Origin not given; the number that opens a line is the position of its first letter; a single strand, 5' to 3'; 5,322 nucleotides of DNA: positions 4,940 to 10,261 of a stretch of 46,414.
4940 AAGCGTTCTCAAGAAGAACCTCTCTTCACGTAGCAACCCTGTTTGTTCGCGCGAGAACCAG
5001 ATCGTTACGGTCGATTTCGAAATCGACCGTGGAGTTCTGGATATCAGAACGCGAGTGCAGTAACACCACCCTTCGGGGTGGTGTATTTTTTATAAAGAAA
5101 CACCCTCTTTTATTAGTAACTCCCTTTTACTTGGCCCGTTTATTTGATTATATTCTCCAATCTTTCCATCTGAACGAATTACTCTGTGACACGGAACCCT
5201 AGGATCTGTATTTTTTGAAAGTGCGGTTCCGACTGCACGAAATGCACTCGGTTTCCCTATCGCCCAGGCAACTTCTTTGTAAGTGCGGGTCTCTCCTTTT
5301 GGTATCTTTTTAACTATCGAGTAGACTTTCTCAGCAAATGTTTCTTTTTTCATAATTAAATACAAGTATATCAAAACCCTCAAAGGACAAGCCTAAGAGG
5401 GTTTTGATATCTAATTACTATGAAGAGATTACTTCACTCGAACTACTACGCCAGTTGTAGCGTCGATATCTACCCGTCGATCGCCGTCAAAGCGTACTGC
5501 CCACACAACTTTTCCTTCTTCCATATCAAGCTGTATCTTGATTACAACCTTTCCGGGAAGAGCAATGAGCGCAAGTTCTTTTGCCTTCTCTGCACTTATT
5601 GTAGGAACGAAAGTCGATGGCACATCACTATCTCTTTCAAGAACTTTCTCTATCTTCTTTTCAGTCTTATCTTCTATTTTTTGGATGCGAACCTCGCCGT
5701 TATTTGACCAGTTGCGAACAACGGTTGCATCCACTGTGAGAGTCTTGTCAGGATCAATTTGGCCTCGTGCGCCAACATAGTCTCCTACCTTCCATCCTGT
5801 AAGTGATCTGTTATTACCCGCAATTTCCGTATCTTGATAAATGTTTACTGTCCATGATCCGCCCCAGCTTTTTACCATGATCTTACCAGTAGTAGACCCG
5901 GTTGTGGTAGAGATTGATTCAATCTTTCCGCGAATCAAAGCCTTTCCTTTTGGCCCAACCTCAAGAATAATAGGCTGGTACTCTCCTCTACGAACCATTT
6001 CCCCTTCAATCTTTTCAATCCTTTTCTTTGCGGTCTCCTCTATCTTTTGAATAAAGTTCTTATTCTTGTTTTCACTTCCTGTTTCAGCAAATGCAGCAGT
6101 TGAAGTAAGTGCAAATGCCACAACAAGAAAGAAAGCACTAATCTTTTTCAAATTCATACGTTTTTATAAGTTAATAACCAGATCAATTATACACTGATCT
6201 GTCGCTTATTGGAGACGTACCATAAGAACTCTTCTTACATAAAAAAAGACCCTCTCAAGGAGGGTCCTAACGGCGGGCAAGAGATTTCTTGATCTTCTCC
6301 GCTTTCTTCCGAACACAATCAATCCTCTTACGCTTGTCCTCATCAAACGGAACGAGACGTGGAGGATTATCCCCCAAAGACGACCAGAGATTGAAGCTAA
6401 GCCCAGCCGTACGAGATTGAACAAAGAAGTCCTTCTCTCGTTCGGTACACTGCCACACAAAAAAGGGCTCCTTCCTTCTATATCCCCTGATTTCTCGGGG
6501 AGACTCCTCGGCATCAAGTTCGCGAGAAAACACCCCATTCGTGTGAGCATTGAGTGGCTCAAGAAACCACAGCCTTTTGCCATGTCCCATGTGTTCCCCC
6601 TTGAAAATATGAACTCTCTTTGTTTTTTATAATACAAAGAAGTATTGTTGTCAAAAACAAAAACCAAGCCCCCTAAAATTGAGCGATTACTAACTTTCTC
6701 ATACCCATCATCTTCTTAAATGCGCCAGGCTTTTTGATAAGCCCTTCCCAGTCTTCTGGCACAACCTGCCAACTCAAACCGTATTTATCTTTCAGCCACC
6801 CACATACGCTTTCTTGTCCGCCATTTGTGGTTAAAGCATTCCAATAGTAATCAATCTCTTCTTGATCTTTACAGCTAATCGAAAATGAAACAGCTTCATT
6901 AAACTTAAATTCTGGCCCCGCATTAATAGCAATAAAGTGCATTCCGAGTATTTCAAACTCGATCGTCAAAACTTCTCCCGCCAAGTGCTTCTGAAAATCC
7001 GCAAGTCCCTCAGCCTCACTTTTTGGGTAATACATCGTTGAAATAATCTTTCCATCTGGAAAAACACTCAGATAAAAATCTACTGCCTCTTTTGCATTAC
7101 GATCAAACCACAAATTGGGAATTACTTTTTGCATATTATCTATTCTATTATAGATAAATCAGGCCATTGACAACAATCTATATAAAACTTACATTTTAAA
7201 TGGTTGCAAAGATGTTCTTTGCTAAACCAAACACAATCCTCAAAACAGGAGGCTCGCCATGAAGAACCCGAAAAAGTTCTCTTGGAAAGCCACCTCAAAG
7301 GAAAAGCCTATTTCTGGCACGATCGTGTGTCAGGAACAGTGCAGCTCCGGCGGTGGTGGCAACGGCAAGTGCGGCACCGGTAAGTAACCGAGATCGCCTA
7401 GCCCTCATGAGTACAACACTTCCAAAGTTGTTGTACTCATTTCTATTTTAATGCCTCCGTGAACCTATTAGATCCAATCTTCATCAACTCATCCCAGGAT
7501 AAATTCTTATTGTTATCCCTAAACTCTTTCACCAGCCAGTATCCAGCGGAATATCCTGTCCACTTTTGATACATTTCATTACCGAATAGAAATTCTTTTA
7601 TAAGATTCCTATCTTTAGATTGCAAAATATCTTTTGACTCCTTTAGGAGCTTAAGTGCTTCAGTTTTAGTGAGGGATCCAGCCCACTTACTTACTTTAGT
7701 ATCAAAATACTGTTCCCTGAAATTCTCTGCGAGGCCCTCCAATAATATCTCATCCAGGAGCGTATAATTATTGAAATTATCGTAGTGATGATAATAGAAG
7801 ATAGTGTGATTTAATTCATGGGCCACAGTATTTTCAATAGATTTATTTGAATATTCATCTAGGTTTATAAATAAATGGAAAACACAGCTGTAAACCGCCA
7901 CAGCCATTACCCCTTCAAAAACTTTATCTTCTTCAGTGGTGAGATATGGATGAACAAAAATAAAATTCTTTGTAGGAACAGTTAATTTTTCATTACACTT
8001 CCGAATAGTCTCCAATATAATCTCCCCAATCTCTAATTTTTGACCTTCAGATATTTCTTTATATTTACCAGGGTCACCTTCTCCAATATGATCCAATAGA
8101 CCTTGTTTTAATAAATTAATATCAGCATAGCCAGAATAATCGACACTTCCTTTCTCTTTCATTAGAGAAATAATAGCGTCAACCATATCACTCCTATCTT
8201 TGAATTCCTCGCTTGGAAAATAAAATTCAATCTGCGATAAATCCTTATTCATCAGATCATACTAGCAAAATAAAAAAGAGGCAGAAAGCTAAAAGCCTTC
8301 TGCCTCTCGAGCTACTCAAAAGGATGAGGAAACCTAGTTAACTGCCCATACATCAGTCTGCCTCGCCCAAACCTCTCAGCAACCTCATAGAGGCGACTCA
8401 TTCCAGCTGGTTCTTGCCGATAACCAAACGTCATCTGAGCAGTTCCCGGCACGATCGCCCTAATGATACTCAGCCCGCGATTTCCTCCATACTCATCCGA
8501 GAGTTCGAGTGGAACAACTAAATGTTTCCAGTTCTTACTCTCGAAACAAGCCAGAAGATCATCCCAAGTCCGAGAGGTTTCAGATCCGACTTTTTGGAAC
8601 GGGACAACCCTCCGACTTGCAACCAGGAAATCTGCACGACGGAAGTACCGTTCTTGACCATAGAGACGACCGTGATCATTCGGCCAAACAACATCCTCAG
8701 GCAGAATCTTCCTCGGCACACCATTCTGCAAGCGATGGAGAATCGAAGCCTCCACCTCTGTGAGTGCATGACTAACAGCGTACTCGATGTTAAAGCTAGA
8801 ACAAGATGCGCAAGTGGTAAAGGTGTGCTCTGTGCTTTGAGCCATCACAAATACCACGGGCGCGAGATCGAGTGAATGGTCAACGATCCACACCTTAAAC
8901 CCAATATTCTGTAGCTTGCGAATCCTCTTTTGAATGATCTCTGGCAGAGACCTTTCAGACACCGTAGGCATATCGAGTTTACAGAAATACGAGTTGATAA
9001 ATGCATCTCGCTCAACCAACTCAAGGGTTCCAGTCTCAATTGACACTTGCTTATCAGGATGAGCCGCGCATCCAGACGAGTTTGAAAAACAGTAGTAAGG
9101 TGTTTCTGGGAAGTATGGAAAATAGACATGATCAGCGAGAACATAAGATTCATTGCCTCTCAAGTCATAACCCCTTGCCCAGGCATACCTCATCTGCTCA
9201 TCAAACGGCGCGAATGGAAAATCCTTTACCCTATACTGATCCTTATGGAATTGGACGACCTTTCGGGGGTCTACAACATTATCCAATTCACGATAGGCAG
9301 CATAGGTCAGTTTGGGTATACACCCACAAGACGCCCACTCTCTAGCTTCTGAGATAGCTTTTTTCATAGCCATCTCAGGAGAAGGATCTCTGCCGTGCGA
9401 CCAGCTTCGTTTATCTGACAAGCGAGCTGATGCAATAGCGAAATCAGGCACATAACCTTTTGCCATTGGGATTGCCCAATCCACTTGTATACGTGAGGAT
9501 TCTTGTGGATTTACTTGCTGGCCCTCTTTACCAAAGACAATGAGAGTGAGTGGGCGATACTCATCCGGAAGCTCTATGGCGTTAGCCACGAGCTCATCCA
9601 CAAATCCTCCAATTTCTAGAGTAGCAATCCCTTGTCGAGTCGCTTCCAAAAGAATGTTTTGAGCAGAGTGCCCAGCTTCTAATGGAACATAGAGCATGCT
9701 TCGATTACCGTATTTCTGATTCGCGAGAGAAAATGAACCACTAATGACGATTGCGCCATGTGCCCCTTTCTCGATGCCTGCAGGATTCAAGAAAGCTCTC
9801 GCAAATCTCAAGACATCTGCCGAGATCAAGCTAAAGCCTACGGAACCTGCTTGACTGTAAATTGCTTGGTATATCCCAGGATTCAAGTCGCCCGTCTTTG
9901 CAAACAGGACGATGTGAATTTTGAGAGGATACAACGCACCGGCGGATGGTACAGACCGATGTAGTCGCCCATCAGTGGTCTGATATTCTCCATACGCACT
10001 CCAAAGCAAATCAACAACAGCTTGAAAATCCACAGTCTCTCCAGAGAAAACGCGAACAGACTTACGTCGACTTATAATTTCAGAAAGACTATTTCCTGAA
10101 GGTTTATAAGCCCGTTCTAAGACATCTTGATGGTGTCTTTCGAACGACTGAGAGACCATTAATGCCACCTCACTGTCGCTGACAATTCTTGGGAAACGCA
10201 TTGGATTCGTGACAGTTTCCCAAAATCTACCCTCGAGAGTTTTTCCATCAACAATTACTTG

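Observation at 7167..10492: Compact TOMM / linear azole-containing peptide (RiPP) locus beside tRNA-Glu in a reduced, CPR-like genome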

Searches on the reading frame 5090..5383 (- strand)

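Call 41: search_protein_families(library=pfam, proteins=[window:5090-5383:-], max_evalue=0.0001)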
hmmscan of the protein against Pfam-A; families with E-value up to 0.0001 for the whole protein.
window:5090-5383:- (97 aa): 1 family
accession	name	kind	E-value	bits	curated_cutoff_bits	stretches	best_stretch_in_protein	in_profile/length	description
PF01035.26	DNA_binding_1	-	2e-27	95.3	27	1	16-95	2-81/81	6-O-methylguanine DNA methyltransferase, DNA binding domain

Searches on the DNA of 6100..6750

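Call 45: search_rna_families(source=window, start=6100, end=6750, threshold=evalue, max_evalue=1)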
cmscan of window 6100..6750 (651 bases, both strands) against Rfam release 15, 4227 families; matches with E-value up to 1: 0.
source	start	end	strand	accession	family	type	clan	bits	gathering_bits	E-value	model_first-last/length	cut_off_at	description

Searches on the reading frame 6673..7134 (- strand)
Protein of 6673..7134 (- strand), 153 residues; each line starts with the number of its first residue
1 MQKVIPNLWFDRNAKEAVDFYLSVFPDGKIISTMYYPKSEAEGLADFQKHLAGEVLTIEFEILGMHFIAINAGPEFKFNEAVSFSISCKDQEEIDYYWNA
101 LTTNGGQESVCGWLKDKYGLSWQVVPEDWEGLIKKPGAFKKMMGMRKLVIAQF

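Call 4: search_protein_families(library=pfam, proteins=[window:6673-7134:-], max_evalue=0.1)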
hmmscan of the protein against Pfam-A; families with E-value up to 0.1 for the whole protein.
window:6673-7134:- (153 aa): 1 family
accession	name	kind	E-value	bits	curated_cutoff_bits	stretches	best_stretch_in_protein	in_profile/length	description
PF06983.19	3-dmu-9_3-mt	-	4.6e-45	153.3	24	1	2-125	1-116/116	3-demethylubiquinone-9 3-methyltransferase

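Call 5: search_protein_families(library=ncbifam, proteins=[window:6673-7134:-], max_evalue=0.1)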
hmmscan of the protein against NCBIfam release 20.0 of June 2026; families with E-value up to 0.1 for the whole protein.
window:6673-7134:- (153 aa): 1 family
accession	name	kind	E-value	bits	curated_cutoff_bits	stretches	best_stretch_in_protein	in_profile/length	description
TIGR00373.1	TIGR00373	equivalog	0.027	14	149.5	1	57-90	100-133/162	transcription factor E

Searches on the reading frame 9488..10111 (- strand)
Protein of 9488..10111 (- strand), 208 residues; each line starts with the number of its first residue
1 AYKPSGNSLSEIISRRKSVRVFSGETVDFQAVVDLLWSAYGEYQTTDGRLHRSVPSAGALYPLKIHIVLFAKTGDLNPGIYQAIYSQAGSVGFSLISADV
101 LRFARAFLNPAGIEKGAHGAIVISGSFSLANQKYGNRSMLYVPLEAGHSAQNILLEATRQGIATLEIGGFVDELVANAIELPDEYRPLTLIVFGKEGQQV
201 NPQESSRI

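Call 55: search_solved_structures(query=A3, max_evalue=0.001, show_alignments=5)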
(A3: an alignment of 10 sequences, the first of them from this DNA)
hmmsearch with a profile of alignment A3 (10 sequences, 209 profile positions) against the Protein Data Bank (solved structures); distinct sequences matched with E-value up to 0.001: 18.
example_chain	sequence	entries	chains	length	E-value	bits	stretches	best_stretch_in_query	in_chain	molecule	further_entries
3eo7_A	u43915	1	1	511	1.5e-22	83.2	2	30-177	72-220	Putative Nitroreductase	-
6gos_C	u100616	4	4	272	1.3e-09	40.9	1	25-198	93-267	Microcin B17-processing protein McbC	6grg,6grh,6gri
7ly5_B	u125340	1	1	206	1.1e-08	37.9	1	8-195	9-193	BmdC, oxidase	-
3hoi_A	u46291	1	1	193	1.2e-08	37.8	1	9-189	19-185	FMN-dependent nitroreductase BF3017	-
8cqs_A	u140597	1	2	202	1.8e-08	37.2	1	9-71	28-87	Nitroreductase-like protein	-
7ly4_A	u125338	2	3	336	4.6e-08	35.8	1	8-195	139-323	BmdC, Oxidase | BmdC, NRPS oxidase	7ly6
7ly7_B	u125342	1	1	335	4.7e-08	35.8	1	8-195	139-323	BmdC, Oxidase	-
5lq4_A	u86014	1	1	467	4.9e-05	25.9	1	7-83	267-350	CyaGox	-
8pz5_A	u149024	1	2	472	5e-05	25.9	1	7-83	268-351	SagB-type dehydrogenase domain protein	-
5lq4_B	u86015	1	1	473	5e-05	25.9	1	7-83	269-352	CyaGox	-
2b67_A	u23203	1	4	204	0.00013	24.6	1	140-200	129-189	COG0778: Nitroreductase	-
4dn2_A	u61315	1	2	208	0.00013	24.5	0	137-186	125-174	Nitroreductase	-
3hj9_A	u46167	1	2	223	0.00036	23.1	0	11-57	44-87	Oxidoreductase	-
3n2s_A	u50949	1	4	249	0.00049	22.7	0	138-198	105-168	NADPH-dependent nitro/flavin reductase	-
3gbh_A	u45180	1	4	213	0.00053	22.6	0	142-203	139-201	NAD(P)H-flavin oxidoreductase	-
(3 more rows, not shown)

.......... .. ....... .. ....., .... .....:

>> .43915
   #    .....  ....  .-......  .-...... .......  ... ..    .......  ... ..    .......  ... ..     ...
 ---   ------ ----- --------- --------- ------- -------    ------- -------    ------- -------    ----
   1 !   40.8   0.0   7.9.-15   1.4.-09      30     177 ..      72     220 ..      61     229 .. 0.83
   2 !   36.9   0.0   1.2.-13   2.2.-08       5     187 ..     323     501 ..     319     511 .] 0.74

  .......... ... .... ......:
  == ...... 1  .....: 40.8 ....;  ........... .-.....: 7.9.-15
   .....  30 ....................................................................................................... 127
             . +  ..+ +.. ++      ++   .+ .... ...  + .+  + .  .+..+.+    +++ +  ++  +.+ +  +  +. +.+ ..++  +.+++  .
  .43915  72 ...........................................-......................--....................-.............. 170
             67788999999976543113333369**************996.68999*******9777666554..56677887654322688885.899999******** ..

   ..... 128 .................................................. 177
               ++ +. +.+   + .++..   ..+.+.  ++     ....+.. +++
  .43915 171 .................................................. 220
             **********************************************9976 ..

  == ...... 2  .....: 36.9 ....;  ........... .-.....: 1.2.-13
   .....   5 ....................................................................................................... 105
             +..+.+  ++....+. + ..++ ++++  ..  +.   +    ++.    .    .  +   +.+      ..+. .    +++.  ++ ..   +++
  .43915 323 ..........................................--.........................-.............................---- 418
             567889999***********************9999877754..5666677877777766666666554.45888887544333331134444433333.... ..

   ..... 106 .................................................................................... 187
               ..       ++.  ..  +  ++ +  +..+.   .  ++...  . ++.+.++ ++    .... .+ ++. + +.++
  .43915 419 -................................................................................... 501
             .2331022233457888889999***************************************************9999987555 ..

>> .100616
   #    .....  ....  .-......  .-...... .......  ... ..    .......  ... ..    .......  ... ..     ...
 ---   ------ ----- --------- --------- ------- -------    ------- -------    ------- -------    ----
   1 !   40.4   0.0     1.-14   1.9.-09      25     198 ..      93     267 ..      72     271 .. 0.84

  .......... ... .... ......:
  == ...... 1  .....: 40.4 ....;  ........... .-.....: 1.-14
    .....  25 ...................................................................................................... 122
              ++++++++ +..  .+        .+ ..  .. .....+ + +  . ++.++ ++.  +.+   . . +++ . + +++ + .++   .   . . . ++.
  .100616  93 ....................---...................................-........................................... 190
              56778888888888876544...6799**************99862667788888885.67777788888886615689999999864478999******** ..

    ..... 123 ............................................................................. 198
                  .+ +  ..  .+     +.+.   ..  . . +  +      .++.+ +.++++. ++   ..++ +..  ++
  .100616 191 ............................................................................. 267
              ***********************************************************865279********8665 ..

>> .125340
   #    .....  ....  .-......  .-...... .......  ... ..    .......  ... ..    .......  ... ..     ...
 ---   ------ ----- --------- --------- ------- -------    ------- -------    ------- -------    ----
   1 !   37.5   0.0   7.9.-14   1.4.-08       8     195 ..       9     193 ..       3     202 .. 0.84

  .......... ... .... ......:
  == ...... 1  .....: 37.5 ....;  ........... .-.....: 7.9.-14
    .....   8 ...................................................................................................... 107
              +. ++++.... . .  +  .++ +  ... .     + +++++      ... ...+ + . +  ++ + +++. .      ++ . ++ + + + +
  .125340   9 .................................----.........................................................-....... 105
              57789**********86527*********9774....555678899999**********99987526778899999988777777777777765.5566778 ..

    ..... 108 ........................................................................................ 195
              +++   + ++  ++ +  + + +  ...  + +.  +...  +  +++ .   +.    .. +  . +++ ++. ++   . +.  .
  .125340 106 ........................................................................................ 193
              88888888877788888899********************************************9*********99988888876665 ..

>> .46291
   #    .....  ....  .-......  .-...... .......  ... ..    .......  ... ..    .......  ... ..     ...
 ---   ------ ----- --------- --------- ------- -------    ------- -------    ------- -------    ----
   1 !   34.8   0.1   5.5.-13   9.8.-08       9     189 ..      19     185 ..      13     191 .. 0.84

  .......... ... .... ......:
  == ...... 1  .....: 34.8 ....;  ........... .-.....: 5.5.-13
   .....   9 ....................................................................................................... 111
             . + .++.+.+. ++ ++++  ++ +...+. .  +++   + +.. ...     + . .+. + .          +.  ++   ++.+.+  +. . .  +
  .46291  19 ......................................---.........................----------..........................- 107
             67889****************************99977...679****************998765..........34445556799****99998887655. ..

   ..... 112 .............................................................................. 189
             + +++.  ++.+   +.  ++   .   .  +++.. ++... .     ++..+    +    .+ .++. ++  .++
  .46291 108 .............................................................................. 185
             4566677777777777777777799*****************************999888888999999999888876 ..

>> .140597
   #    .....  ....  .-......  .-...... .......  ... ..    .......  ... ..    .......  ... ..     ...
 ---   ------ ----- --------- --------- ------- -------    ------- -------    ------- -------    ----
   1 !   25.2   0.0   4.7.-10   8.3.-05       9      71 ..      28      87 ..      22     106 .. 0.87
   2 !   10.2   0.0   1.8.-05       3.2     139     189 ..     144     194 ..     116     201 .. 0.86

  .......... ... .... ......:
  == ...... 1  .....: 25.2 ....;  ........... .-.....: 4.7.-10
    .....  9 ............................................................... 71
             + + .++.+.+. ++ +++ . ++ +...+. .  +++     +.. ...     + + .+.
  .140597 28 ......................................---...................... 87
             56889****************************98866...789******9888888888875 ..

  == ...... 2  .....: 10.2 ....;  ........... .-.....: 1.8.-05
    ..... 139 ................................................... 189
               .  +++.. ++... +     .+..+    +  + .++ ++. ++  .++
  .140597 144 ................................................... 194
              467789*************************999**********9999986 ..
